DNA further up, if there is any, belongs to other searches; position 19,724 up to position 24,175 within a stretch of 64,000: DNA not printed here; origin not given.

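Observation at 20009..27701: Compact type VII secretion-like locus inserted directly after a tRNA-Gly/Cys/Leu cluster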

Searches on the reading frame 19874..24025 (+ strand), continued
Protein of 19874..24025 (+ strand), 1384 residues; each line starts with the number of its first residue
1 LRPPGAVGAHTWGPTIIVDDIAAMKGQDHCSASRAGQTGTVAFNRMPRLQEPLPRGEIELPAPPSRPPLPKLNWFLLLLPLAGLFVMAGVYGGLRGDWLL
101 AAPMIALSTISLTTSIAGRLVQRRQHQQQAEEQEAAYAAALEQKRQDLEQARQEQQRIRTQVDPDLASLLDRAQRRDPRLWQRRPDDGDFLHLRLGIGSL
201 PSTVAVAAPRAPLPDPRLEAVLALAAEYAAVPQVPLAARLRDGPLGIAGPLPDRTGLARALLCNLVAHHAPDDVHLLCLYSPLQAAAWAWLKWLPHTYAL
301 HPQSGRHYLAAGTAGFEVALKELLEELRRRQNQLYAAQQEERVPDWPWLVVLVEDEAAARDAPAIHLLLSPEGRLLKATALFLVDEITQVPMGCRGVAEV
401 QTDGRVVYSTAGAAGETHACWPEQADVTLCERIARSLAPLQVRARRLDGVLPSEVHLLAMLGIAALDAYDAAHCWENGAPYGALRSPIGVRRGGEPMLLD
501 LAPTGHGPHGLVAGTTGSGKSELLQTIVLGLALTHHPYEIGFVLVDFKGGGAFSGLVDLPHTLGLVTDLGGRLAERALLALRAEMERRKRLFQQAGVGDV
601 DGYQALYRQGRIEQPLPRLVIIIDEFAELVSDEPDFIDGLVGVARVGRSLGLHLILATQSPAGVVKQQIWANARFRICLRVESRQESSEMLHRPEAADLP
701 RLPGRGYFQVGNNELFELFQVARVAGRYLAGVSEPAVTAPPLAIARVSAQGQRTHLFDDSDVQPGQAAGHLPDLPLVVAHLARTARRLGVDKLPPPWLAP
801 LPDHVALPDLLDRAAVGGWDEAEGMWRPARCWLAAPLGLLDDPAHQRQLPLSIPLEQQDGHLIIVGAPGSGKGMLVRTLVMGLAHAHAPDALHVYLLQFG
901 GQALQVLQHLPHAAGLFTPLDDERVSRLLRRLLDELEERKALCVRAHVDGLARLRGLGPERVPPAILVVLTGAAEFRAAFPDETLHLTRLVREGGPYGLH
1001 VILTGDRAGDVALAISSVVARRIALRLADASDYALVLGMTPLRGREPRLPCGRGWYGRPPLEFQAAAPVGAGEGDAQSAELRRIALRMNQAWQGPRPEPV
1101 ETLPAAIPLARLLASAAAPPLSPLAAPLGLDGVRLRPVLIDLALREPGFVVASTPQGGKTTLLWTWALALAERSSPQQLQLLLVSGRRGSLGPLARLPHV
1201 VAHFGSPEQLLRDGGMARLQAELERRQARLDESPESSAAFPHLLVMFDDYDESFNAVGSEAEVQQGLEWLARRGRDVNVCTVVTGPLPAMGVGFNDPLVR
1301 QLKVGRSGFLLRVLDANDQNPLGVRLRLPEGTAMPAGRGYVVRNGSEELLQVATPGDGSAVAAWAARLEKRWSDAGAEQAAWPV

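Call 45: find_homologous_proteins(query=window:19943-24025:+, max_evalue=1e-20)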
Query window:19943-24025:+ (1361 aa): 1788 proteins with E <= 1e-20 among 8000 candidates; the best 120 are listed.
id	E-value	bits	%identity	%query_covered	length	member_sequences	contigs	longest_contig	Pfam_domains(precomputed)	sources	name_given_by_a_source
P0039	0.0e+0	3040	100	100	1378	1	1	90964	PF05729.19,PF13401.13,PF01580.25,PF13191.13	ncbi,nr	ncbi:MAG: type VII secretion protein EssC [Anaerolineae bacterium]|nr:type VII secretion protein Ess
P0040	0.0e+0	1876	64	58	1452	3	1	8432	PF13240.12,PF12773.14,PF05729.19,PF01580.25,PF13248.12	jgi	jgi:S-DNA-T family DNA segregation ATPase FtsK/SpoIIIE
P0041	0.0e+0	1867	63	57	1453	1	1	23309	PF24072.2,PF13240.12,PF12773.14,PF05729.19,PF13401.13,PF01580.25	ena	-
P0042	0.0e+0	1864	63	98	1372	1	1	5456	PF05729.19,PF13401.13,PF01580.25,PF13481.13,PF13191.13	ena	-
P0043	0.0e+0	1864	63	57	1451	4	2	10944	PF13240.12,PF12773.14,PF05729.19,PF05872.19,PF13401.13,PF01580.25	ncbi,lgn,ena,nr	ncbi:MAG: hypothetical protein DRI81_12525 [Chloroflexi bacterium]|nr:MAG: hypothetical protein DRI8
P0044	0.0e+0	1861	64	57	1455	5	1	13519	PF13240.12,PF12773.14,PF05729.19,PF13401.13,PF01580.25,PF13248.12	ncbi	-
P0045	0.0e+0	1859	63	57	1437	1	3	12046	PF13240.12,PF12773.14,PF05729.19,PF13401.13,PF01580.25,PF13248.12,PF13481.13,PF20720.4,PF13191.13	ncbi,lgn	-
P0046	0.0e+0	1840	63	58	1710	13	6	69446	PF13240.12,PF01061.30,PF12773.14,PF05729.19,PF13401.13,PF01580.25,PF13248.12,PF13191.13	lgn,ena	-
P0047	0.0e+0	1835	66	55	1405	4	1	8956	PF13240.12,PF12773.14,PF05729.19,PF13401.13,PF01580.25,PF13248.12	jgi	-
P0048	0.0e+0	1820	62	57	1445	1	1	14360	PF13240.12,PF12773.14,PF05729.19,PF05872.19,PF13555.13,PF13401.13,PF01580.25,PF13191.13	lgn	-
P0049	0.0e+0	1814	63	58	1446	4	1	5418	PF13240.12,PF12773.14,PF05729.19,PF13401.13,PF01580.25,PF13248.12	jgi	jgi:DNA segregation ATPase FtsK/SpoIIIE, S-DNA-T family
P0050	0.0e+0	1812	62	57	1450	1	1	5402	PF13240.12,PF12773.14,PF05729.19,PF13401.13,PF01580.25,PF13248.12,PF13191.13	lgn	-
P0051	0.0e+0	1794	61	59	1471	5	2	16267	PF13240.12,PF12773.14,PF17032.11,PF05729.19,PF13555.13,PF13401.13,PF20703.4,PF01580.25,PF13248.12,PF13191.13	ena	-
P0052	0.0e+0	1761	61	99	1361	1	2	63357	PF05729.19,PF13401.13,PF01580.25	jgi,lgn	jgi:S-DNA-T family DNA segregation ATPase FtsK/SpoIIIE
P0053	0.0e+0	1760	60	58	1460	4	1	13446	PF13240.12,PF12773.14,PF05729.19,PF13401.13,PF01580.25,PF13248.12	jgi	-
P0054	0.0e+0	1745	58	99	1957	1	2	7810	PF13401.13,PF13428.13,PF13191.13,PF14559.13,PF00515.35,PF05729.19,PF13424.13,PF13432.13,PF01580.25,PF13181.13,PF07719.24,PF13481.13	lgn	-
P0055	0.0e+0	1741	61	57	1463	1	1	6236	PF13240.12,PF12773.14,PF05729.19,PF13401.13,PF01580.25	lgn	-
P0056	0.0e+0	1731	59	58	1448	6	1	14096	PF13240.12,PF12773.14,PF05729.19,PF13401.13,PF01580.25,PF13248.12,PF13191.13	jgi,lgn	jgi:S-DNA-T family DNA segregation ATPase FtsK/SpoIIIE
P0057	0.0e+0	1728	59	57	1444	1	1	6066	PF13240.12,PF12773.14,PF05729.19,PF13401.13,PF01580.25,PF13248.12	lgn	-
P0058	0.0e+0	1706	60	99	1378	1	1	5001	PF05729.19,PF13401.13,PF01580.25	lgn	-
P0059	0.0e+0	1703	60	99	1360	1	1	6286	PF13245.13,PF05729.19,PF13401.13,PF01580.25,PF13481.13,PF13191.13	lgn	-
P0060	0.0e+0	1699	60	99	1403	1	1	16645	PF13245.13,PF05729.19,PF13401.13,PF01580.25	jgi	jgi:S-DNA-T family DNA segregation ATPase FtsK/SpoIIIE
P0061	0.0e+0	1690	60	55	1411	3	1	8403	PF13240.12,PF12773.14,PF05729.19,PF13401.13,PF01580.25,PF13481.13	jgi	jgi:S-DNA-T family DNA segregation ATPase FtsK/SpoIIIE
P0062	0.0e+0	1689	59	99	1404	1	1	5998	PF05729.19,PF13401.13,PF20703.4,PF01580.25,PF13481.13,PF20720.4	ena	-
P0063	0.0e+0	1667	59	55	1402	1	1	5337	PF13240.12,PF12773.14,PF05729.19,PF13401.13,PF01580.25,PF13248.12,PF13481.13,PF13191.13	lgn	-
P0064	0.0e+0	1666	59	99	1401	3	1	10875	PF13245.13,PF05729.19,PF13401.13,PF01580.25,PF13481.13,PF13191.13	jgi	jgi:S-DNA-T family DNA segregation ATPase FtsK/SpoIIIE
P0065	0.0e+0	1663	61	97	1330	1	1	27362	PF05729.19,PF13555.13,PF13401.13,PF01580.25,PF13481.13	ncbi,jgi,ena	-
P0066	0.0e+0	1662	57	57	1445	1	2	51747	PF13240.12,PF12773.14,PF05729.19,PF13401.13,PF01580.25,PF13248.12,PF13481.13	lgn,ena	-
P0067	0.0e+0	1662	59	55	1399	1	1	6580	PF13240.12,PF12773.14,PF05729.19,PF13401.13,PF01580.25,PF13248.12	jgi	jgi:S-DNA-T family DNA segregation ATPase FtsK/SpoIIIE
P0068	0.0e+0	1653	58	57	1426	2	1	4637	PF13240.12,PF12773.14,PF17032.11,PF05729.19,PF13401.13,PF01580.25,PF13248.12,PF13481.13,PF13191.13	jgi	-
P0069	0.0e+0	1651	60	94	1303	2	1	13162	PF05729.19,PF13401.13,PF01580.25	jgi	jgi:S-DNA-T family DNA segregation ATPase FtsK/SpoIIIE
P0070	0.0e+0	1612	58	99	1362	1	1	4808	PF05729.19,PF05872.19,PF13401.13,PF01580.25,PF13481.13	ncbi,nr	ncbi:MAG: type VII secretion protein EssC [Anaerolineae bacterium]|nr:type VII secretion protein Ess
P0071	0.0e+0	1611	60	97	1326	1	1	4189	PF05729.19,PF13555.13,PF13401.13,PF01580.25,PF13481.13,PF13191.13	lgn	-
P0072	0.0e+0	1605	54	57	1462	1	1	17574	PF13240.12,PF12773.14,PF05729.19,PF13401.13,PF01580.25,PF13248.12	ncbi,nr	ncbi:MAG: zinc-ribbon domain-containing protein [Anaerolineae bacterium]|nr:zinc-ribbon domain-conta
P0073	0.0e+0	1586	60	98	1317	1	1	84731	PF05729.19,PF13555.13,PF13401.13,PF01580.25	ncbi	-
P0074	0.0e+0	1579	53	98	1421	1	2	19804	PF13240.12,PF12773.14,PF05729.19,PF13401.13,PF01580.25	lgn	-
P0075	0.0e+0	1558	54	98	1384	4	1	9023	PF05729.19,PF05872.19,PF13401.13,PF01580.25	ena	-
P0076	0.0e+0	1527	51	99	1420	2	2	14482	PF05729.19,PF13401.13,PF01580.25,PF13481.13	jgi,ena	-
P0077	0.0e+0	1511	61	58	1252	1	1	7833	PF13240.12,PF12773.14,PF05729.19,PF13401.13,PF01580.25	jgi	jgi:S-DNA-T family DNA segregation ATPase FtsK/SpoIIIE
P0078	0.0e+0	1511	52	95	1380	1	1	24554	PF05729.19,PF13401.13,PF01580.25,PF13481.13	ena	-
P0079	0.0e+0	1509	51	98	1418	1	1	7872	PF13240.12,PF13401.13,PF01580.25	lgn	-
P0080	0.0e+0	1502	56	99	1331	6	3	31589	PF05729.19,PF13401.13,PF01580.25,PF13481.13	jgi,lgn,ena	-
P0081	0.0e+0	1495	54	58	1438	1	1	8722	PF13240.12,PF12773.14,PF05729.19,PF13401.13,PF01580.25,PF13248.12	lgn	-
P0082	0.0e+0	1486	53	57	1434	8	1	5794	PF13240.12,PF12773.14,PF05729.19,PF13401.13,PF01580.25,PF13248.12,PF13481.13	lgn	-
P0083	0.0e+0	1484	53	58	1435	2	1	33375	PF13240.12,PF12773.14,PF05729.19,PF13401.13,PF01580.25,PF13248.12,PF13191.13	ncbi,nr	ncbi:MAG: FtsK/SpoIIIE domain-containing protein [Anaerolineae bacterium]|nr:FtsK/SpoIIIE domain-con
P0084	0.0e+0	1483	54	58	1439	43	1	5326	PF13240.12,PF12773.14,PF17032.11,PF05729.19,PF13401.13,PF01580.25,PF24460.2,PF13248.12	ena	-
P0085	0.0e+0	1481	51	98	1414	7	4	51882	PF13240.12,PF05729.19,PF13401.13,PF01580.25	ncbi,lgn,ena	-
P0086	0.0e+0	1476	49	99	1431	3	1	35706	PF05729.19,PF13401.13,PF01580.25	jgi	jgi:DNA segregation ATPase FtsK/SpoIIIE, S-DNA-T family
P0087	0.0e+0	1476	55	97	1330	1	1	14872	PF13401.13,PF01580.25,PF13481.13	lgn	-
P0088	0.0e+0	1471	52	59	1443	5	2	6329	PF13240.12,PF12773.14,PF05729.19,PF13401.13,PF01580.25,PF13248.12,PF13191.13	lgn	-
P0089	0.0e+0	1469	51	58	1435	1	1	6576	PF13240.12,PF12773.14,PF24463.2,PF05729.19,PF13401.13,PF01580.25,PF13248.12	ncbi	-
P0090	0.0e+0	1467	52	58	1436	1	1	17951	PF13240.12,PF12773.14,PF17032.11,PF13401.13,PF01580.25,PF13248.12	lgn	-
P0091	0.0e+0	1457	56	57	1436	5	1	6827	PF13240.12,PF12773.14,PF17032.11,PF05729.19,PF13401.13,PF01580.25,PF13248.12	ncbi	-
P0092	0.0e+0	1446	52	57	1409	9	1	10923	PF13240.12,PF12773.14,PF17032.11,PF05729.19,PF13401.13,PF01580.25,PF24460.2,PF13248.12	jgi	jgi:S-DNA-T family DNA segregation ATPase FtsK/SpoIIIE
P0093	0.0e+0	1434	53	57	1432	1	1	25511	PF12773.14,PF13401.13,PF01580.25,PF13191.13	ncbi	-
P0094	0.0e+0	1433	50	58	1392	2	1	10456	PF24072.2,PF13240.12,PF12773.14,PF05729.19,PF13401.13,PF01580.25,PF13248.12,PF13191.13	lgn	-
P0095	0.0e+0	1421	52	57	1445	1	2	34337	PF13240.12,PF12773.14,PF13401.13,PF01580.25,PF10571.16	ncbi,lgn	-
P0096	0.0e+0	1404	61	59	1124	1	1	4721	PF13240.12,PF12773.14,PF17032.11,PF05729.19,PF13401.13,PF01580.25,PF13248.12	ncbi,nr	ncbi:MAG: FtsK/SpoIIIE domain-containing protein, partial [Chloroflexota bacterium]|nr:FtsK/SpoIIIE 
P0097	0.0e+0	1399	52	59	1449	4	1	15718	PF13240.12,PF12773.14,PF13401.13,PF01580.25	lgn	-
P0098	0.0e+0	1394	53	59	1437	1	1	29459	PF13240.12,PF12773.14,PF17032.11,PF13245.13,PF05729.19,PF13401.13,PF01580.25,PF13248.12,PF25199.2,PF13191.13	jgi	-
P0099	0.0e+0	1386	50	99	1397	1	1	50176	PF00437.27,PF05729.19,PF05872.19,PF13401.13,PF01580.25,PF25199.2,PF13481.13,PF13191.13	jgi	jgi:S-DNA-T family DNA segregation ATPase FtsK/SpoIIIE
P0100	0.0e+0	1343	53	57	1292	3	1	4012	PF13240.12,PF12773.14,PF17032.11,PF05729.19,PF13401.13,PF01580.25,PF13248.12,PF13191.13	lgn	-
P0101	0.0e+0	1334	48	99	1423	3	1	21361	PF13240.12,PF05729.19,PF13401.13,PF01580.25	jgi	-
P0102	0.0e+0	1299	47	98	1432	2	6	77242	PF13245.13,PF05729.19,PF13401.13,PF01580.25,PF13191.13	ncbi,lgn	-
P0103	0.0e+0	1258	57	78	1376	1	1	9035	PF05729.19,PF13401.13,PF01580.25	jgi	jgi:S-DNA-T family DNA segregation ATPase FtsK/SpoIIIE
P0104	0.0e+0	1227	51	54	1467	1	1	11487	PF18912.7,PF13240.12,PF14803.12,PF12773.14,PF17032.11,PF24463.2,PF13401.13,PF01580.25,PF24460.2,PF13248.12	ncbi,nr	ncbi:MAG: zinc ribbon domain-containing protein [Anaerolineae bacterium]|nr:zinc ribbon domain-conta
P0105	0.0e+0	1198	59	72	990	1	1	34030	PF05729.19,PF13401.13,PF01580.25,PF13191.13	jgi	jgi:S-DNA-T family DNA segregation ATPase FtsK/SpoIIIE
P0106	0.0e+0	1146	60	65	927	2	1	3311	PF05729.19,PF13401.13,PF01580.25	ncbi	ncbi:MAG: FtsK/SpoIIIE domain-containing protein, partial [Anaerolineae bacterium]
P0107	2.3e-268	912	39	98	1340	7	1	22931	PF13173.13,PF00437.27,PF01443.25,PF13245.13,PF05872.19,PF13555.13,PF00004.36,PF13401.13,PF20703.4,PF01637.25,PF13191.13,PF10412.16,PF01935.24,PF24883.3,PF00005.34,PF13476.13,PF05729.19,PF01580.25,PF25199.2,PF13481.13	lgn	-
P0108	1.9e-259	882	56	56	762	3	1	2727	PF13401.13,PF01580.25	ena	-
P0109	3.7e-259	881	40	98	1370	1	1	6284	PF13245.13,PF05729.19,PF05872.19,PF13555.13,PF13401.13,PF01580.25,PF01637.25,PF25199.2,PF13481.13,PF13191.13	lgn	-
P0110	2.5e-257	875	39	98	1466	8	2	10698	PF00437.27,PF01443.25,PF13245.13,PF05872.19,PF13555.13,PF00004.36,PF13401.13,PF20703.4,PF01637.25,PF13191.13,PF06414.19,PF10412.16,PF08817.17,PF01935.24,PF24883.3,PF00005.34,PF12775.14,PF05729.19,PF01580.25,PF27394.1,PF25199.2,PF13481.13,PF00580.28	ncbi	-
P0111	2.0e-255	869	39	98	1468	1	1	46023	PF05872.19,PF00004.36,PF13401.13,PF13191.13,PF06414.19,PF02492.26,PF10412.16,PF08817.17,PF24883.3,PF04665.19,PF05729.19,PF01580.25,PF27394.1,PF25199.2,PF13481.13,PF00580.28,PF00437.27,PF01443.25,PF13245.13,PF13555.13,PF20703.4,PF01637.25,PF01935.24,PF00005.34,PF12775.14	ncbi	-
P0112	5.0e-255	868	40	98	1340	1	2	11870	PF13245.13,PF05872.19,PF13555.13,PF13401.13,PF20703.4,PF13238.13,PF01637.25,PF13191.13,PF24883.3,PF13476.13,PF05729.19,PF00910.29,PF01580.25,PF25199.2,PF13481.13,PF20720.4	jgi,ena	-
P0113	7.3e-253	860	39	98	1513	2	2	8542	PF00437.27,PF01443.25,PF13245.13,PF13555.13,PF13401.13,PF20703.4,PF13191.13,PF10412.16,PF08817.17,PF01935.24,PF24883.3,PF12775.14,PF05729.19,PF01580.25,PF25199.2,PF13481.13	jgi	-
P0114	1.1e-252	860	38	98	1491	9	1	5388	PF00437.27,PF01443.25,PF13604.13,PF13245.13,PF05872.19,PF13555.13,PF00004.36,PF13401.13,PF20703.4,PF01637.25,PF13191.13,PF10412.16,PF05970.21,PF08817.17,PF01935.24,PF24883.3,PF00005.34,PF12775.14,PF05729.19,PF01580.25,PF25199.2,PF13481.13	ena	-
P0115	6.3e-252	857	40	98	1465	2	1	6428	PF00437.27,PF01443.25,PF13604.13,PF13245.13,PF05872.19,PF13555.13,PF00004.36,PF13401.13,PF20703.4,PF13191.13,PF06414.19,PF10412.16,PF08817.17,PF01935.24,PF00005.34,PF12775.14,PF05729.19,PF01580.25,PF27394.1,PF25199.2,PF13481.13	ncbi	ncbi:MAG TPA: type VII secretion protein EssC [Ktedonobacterales bacterium]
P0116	3.2e-251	855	39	98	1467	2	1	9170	PF00437.27,PF01443.25,PF13245.13,PF05872.19,PF13555.13,PF00004.36,PF13401.13,PF20703.4,PF13191.13,PF06414.19,PF10412.16,PF08817.17,PF01935.24,PF00005.34,PF12775.14,PF05729.19,PF01580.25,PF27394.1,PF25199.2,PF13481.13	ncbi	-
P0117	8.2e-250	850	39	99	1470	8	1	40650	PF00437.27,PF01443.25,PF13245.13,PF05872.19,PF13555.13,PF00004.36,PF13401.13,PF20703.4,PF13191.13,PF10412.16,PF05970.21,PF08817.17,PF01935.24,PF24883.3,PF00005.34,PF12775.14,PF05729.19,PF09848.16,PF01580.25,PF25199.2,PF13481.13,PF20720.4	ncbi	ncbi:MAG TPA: type VII secretion protein EssC [Ktedonobacterales bacterium]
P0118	7.1e-249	847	41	98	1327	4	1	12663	PF05729.19,PF13555.13,PF13401.13,PF01580.25,PF01637.25,PF13481.13,PF13191.13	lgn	-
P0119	1.6e-248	846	39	98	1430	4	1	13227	PF00437.27,PF01443.25,PF13245.13,PF05872.19,PF13555.13,PF13401.13,PF20703.4,PF13191.13,PF06414.19,PF10412.16,PF01935.24,PF00005.34,PF12775.14,PF05729.19,PF01580.25,PF25199.2,PF13481.13,PF00580.28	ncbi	-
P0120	1.3e-247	843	40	98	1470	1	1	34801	PF00437.27,PF01443.25,PF13245.13,PF13555.13,PF00004.36,PF13401.13,PF20703.4,PF01637.25,PF13191.13,PF10412.16,PF08817.17,PF01935.24,PF04665.19,PF00005.34,PF12775.14,PF05729.19,PF01580.25,PF25199.2,PF13481.13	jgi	jgi:S-DNA-T family DNA segregation ATPase FtsK/SpoIIIE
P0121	1.6e-247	843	40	98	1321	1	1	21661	PF05872.19,PF13555.13,PF13671.13,PF00004.36,PF13401.13,PF13191.13,PF01935.24,PF24883.3,PF00005.34,PF05729.19,PF00910.29,PF01580.25,PF13481.13,PF20720.4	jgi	jgi:DNA segregation ATPase FtsK/SpoIIIE, S-DNA-T family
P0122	5.1e-247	841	39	98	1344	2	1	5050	PF05729.19,PF05872.19,PF13555.13,PF13401.13,PF01580.25,PF25199.2,PF13481.13,PF13191.13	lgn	-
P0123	6.2e-247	841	38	98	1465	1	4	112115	PF00437.27,PF01443.25,PF13245.13,PF05872.19,PF13555.13,PF13401.13,PF20703.4,PF13191.13,PF06414.19,PF10412.16,PF08817.17,PF01935.24,PF00005.34,PF12775.14,PF05729.19,PF01580.25,PF27394.1,PF25199.2,PF13481.13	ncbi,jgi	ncbi:MAG TPA: type VII secretion protein EssC [Ktedonobacterales bacterium]|jgi:S-DNA-T family DNA s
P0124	1.6e-246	839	39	98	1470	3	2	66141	PF00437.27,PF01443.25,PF13245.13,PF05872.19,PF13555.13,PF00004.36,PF13401.13,PF20703.4,PF13191.13,PF06414.19,PF10412.16,PF08817.17,PF01935.24,PF24883.3,PF00005.34,PF12775.14,PF05729.19,PF01580.25,PF25199.2,PF13481.13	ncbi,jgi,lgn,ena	-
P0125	7.1e-246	837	39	98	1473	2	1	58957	PF00437.27,PF13604.13,PF13245.13,PF05872.19,PF13555.13,PF00004.36,PF13401.13,PF20703.4,PF13191.13,PF10412.16,PF08817.17,PF01935.24,PF24883.3,PF00005.34,PF12775.14,PF05729.19,PF09848.16,PF01580.25,PF25199.2,PF13481.13,PF00580.28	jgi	jgi:S-DNA-T family DNA segregation ATPase FtsK/SpoIIIE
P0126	8.0e-246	837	39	98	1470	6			PF00437.27,PF01443.25,PF13245.13,PF05872.19,PF13555.13,PF00004.36,PF13401.13,PF20703.4,PF13191.13,PF06414.19,PF10412.16,PF08817.17,PF01935.24,PF24883.3,PF00005.34,PF12775.14,PF05729.19,PF01580.25,PF25199.2,PF13481.13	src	-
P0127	6.1e-243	828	40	96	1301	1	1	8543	PF00437.27,PF01443.25,PF13245.13,PF05872.19,PF13555.13,PF13401.13,PF01637.25,PF13191.13,PF01935.24,PF24883.3,PF00005.34,PF05729.19,PF00910.29,PF01580.25,PF25199.2,PF13481.13,PF20720.4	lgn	-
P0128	2.0e-241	823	39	97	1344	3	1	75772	PF01443.25,PF13245.13,PF05872.19,PF13555.13,PF13401.13,PF01637.25,PF13191.13,PF10412.16,PF01935.24,PF24883.3,PF00005.34,PF05729.19,PF00910.29,PF01580.25,PF25199.2,PF13481.13,PF20720.4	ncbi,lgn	ncbi:MAG TPA: type VII secretion protein EssC [Symbiobacteriaceae bacterium]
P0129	4.4e-238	811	33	98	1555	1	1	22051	PF10412.16,PF00498.32,PF01935.24,PF05729.19,PF16697.11,PF13555.13,PF13401.13,PF01580.25,PF01637.25,PF25199.2,PF13191.13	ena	-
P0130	8.3e-237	807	39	98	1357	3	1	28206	PF00437.27,PF13245.13,PF13555.13,PF13401.13,PF01580.25,PF13481.13,PF13191.13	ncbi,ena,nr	ncbi:MAG TPA: FtsK/SpoIIIE domain-containing protein [Anaerolineales bacterium]|nr:FtsK/SpoIIIE doma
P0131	1.0e-236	807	39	96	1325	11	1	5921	PF05729.19,PF13555.13,PF13401.13,PF01580.25,PF13481.13,PF13191.13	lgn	-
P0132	1.9e-236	806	37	97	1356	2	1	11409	PF00437.27,PF13245.13,PF13476.13,PF05729.19,PF13555.13,PF13401.13,PF01580.25,PF25199.2,PF13481.13,PF20720.4,PF13191.13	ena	-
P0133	4.6e-232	792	38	96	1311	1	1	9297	PF00437.27,PF01443.25,PF13245.13,PF05872.19,PF13555.13,PF13401.13,PF13191.13,PF00005.34,PF05729.19,PF01580.25,PF25199.2,PF13481.13,PF20720.4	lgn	-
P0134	5.2e-230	785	38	98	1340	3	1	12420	PF00437.27,PF13245.13,PF05729.19,PF13555.13,PF13401.13,PF01580.25,PF25199.2,PF13191.13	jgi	-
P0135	2.5e-228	779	36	98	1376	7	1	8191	PF01443.25,PF13245.13,PF05872.19,PF13555.13,PF00004.36,PF13401.13,PF20703.4,PF13238.13,PF01637.25,PF13191.13,PF06414.19,PF10412.16,PF24883.3,PF04665.19,PF00005.34,PF05729.19,PF01580.25,PF27394.1,PF25199.2,PF13481.13,PF20720.4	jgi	jgi:S-DNA-T family DNA segregation ATPase FtsK/SpoIIIE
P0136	7.4e-228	778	36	97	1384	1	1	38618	PF03266.22,PF00437.27,PF01443.25,PF13245.13,PF05872.19,PF13555.13,PF13401.13,PF20703.4,PF01637.25,PF13191.13,PF02492.26,PF01935.24,PF24883.3,PF00005.34,PF13476.13,PF05729.19,PF00910.29,PF09848.16,PF01580.25,PF25199.2,PF13481.13,PF20720.4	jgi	jgi:DNA segregation ATPase FtsK/SpoIIIE, S-DNA-T family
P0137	4.0e-224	765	38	98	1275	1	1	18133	PF00437.27,PF01443.25,PF13245.13,PF05872.19,PF13555.13,PF13401.13,PF20703.4,PF01637.25,PF13191.13,PF01935.24,PF24883.3,PF05729.19,PF01580.25,PF25199.2,PF13481.13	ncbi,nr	ncbi:MAG TPA: type VII secretion protein EssC [Symbiobacteriaceae bacterium]|nr:type VII secretion p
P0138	1.9e-218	746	35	97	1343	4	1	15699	PF00437.27,PF24883.3,PF13245.13,PF05729.19,PF13555.13,PF00004.36,PF13401.13,PF01580.25,PF25199.2,PF20720.4,PF13191.13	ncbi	ncbi:MAG: type VII secretion protein EssC [Anaerolineales bacterium]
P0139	2.9e-217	742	37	91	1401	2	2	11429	PF13245.13,PF05872.19,PF13555.13,PF13401.13,PF13191.13,PF10412.16,PF24883.3,PF00005.34,PF13476.13,PF05729.19,PF13521.13,PF01580.25,PF25199.2,PF13481.13,PF20720.4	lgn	-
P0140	4.1e-217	742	32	97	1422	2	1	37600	PF13173.13,PF00437.27,PF13555.13,PF13401.13,PF01637.25,PF13191.13,PF00498.32,PF24883.3,PF05729.19,PF16697.11,PF01580.25,PF27394.1,PF25199.2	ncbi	ncbi:MAG: type VII secretion protein EssC, partial [Bacillota bacterium]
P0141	2.3e-214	733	35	99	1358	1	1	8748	PF13401.13,PF01580.25,PF13191.13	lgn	-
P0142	2.6e-211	723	34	96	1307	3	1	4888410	PF06745.20,PF13245.13,PF05872.19,PF13555.13,PF13401.13,PF01637.25,PF13191.13,PF24883.3,PF05729.19,PF00910.29,PF09848.16,PF01580.25,PF25199.2,PF13481.13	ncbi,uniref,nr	ncbi:type VII secretion protein EssC [Paenibacillus sp. CAA11]|uniref:type VII secretion protein Ess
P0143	3.3e-210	719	34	96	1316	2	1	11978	PF24883.3,PF13245.13,PF05729.19,PF05872.19,PF13401.13,PF01580.25,PF01637.25,PF13481.13,PF13191.13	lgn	-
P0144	2.6e-207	709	40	77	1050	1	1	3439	PF13173.13,PF00437.27,PF01443.25,PF13245.13,PF05872.19,PF13555.13,PF00004.36,PF13401.13,PF20703.4,PF13238.13,PF01637.25,PF13191.13,PF01935.24,PF24883.3,PF00005.34,PF13476.13,PF05729.19,PF00910.29,PF01580.25,PF25199.2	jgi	jgi:S-DNA-T family DNA segregation ATPase FtsK/SpoIIIE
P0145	3.5e-207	709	33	96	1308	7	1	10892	PF24883.3,PF13245.13,PF05729.19,PF05872.19,PF13555.13,PF13401.13,PF01580.25,PF01637.25,PF25199.2,PF13481.13,PF13191.13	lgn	-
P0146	1.4e-206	707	34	96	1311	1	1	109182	PF24883.3,PF13245.13,PF05729.19,PF13401.13,PF01580.25,PF01637.25,PF13191.13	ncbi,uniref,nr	ncbi:type VII secretion protein EssC [Paenibacillus caui]|uniref:type VII secretion protein EssC n=1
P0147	2.0e-203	697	35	96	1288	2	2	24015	PF13245.13,PF05872.19,PF13555.13,PF13401.13,PF01637.25,PF13191.13,PF00005.34,PF13476.13,PF05729.19,PF00910.29,PF01580.25,PF25199.2,PF13481.13,PF20720.4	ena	-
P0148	5.0e-203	695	33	96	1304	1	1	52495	PF13245.13,PF05872.19,PF13555.13,PF13401.13,PF20703.4,PF01637.25,PF13191.13,PF24883.3,PF00005.34,PF05729.19,PF01580.25,PF13481.13,PF20720.4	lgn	-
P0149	1.0e-202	694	33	96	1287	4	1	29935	PF01443.25,PF13245.13,PF13555.13,PF13401.13,PF01637.25,PF13191.13,PF24883.3,PF00005.34,PF13476.13,PF05729.19,PF01580.25,PF25199.2,PF20720.4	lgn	-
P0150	1.4e-202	694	38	67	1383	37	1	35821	PF24883.3,PF13245.13,PF05729.19,PF13401.13,PF01580.25,PF13481.13,PF20720.4,PF13191.13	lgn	-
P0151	1.8e-202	693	38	67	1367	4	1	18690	PF24883.3,PF13245.13,PF05729.19,PF13401.13,PF01580.25,PF01637.25,PF13481.13,PF13191.13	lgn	-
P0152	1.1e-201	691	32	96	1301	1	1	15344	PF13245.13,PF05872.19,PF13555.13,PF13401.13,PF13191.13,PF24883.3,PF05729.19,PF00910.29,PF01580.25,PF27394.1,PF13481.13,PF20720.4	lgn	-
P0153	4.9e-200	685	34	96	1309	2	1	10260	PF13401.13,PF01580.25,PF25199.2,PF13191.13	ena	-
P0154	8.3e-200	685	34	96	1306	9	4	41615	PF13245.13,PF05872.19,PF13555.13,PF13401.13,PF20703.4,PF01637.25,PF13191.13,PF24883.3,PF00005.34,PF05729.19,PF01580.25,PF25199.2,PF13481.13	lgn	-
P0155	1.1e-199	684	31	96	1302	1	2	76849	PF24883.3,PF13245.13,PF05729.19,PF05872.19,PF13555.13,PF00910.29,PF13401.13,PF01580.25,PF25199.2,PF13481.13,PF13191.13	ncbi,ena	-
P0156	8.4e-198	678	36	84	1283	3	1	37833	PF24883.3,PF13245.13,PF05729.19,PF13555.13,PF13401.13,PF01580.25,PF01637.25,PF25199.2,PF13481.13,PF13191.13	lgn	-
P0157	1.1e-197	678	36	87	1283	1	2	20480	PF24883.3,PF13245.13,PF05729.19,PF05872.19,PF13401.13,PF01580.25,PF01637.25,PF13481.13,PF13191.13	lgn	-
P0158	3.5e-197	676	33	92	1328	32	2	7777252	PF13555.13,PF13401.13,PF01580.25,PF01637.25,PF13191.13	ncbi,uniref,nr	ncbi:type VII secretion protein EssC [Paenibacillus sp. FSL R7-0333]|uniref:type VII secretion prote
